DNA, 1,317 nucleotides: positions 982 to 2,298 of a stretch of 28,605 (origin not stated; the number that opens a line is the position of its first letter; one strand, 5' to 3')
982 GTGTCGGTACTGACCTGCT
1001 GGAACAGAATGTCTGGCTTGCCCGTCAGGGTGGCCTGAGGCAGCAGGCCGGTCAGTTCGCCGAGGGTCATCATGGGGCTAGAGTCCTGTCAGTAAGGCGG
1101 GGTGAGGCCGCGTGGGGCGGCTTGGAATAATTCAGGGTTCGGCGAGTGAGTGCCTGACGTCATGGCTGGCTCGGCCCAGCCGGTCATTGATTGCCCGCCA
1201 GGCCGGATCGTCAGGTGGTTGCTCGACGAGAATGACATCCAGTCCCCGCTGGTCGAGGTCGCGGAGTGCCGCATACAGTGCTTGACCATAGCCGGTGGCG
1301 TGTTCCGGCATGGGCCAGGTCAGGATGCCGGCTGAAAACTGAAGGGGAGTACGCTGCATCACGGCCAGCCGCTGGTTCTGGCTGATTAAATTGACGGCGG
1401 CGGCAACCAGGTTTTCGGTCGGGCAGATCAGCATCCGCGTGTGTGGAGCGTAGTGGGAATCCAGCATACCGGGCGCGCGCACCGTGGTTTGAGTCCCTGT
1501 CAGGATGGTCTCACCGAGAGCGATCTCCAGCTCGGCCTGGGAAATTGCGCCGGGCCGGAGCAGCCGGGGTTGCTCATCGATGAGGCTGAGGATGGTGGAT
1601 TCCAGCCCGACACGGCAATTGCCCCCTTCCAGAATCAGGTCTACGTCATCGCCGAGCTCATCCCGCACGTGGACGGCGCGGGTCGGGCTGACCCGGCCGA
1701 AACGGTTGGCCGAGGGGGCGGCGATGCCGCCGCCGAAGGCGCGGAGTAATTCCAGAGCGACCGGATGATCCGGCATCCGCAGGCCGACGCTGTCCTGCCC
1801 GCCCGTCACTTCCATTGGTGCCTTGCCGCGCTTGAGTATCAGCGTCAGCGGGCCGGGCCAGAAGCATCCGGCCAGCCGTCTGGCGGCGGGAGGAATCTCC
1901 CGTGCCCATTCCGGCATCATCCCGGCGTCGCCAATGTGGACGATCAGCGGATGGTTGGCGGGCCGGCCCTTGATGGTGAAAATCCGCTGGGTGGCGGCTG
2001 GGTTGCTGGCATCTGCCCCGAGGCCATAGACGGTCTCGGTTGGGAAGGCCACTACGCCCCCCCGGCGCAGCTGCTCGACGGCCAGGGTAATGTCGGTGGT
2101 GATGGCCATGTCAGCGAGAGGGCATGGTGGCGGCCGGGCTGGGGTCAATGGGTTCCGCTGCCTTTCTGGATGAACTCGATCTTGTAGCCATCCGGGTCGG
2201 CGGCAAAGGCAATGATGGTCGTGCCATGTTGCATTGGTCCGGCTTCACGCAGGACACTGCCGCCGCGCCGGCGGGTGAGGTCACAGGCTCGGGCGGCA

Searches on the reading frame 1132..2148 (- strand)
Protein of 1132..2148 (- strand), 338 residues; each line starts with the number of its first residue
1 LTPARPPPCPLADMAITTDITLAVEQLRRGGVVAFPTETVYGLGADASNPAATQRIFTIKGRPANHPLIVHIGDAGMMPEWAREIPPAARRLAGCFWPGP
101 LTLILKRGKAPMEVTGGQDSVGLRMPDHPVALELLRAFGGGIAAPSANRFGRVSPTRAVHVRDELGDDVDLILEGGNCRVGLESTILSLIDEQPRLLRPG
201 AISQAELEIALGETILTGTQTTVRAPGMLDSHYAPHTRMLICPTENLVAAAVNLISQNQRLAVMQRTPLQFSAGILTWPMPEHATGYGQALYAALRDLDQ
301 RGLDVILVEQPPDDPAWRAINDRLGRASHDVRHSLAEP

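Call 76: search_protein_families(library=pfam, proteins=[window:1132-2148:-])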
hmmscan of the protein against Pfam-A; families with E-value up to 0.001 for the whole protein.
window:1132-2148:- (338 aa): 2 families
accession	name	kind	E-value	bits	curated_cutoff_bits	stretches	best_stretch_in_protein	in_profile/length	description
PF01300.24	Sua5_yciO_yrdC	-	6.4e-60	202.1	25.1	1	26-200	2-178/178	Telomere recombination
PF03481.19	Sua5_C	-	3.5e-23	83.1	22.9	1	202-328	1-135/136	Threonylcarbamoyl-AMP synthase, C-terminal domain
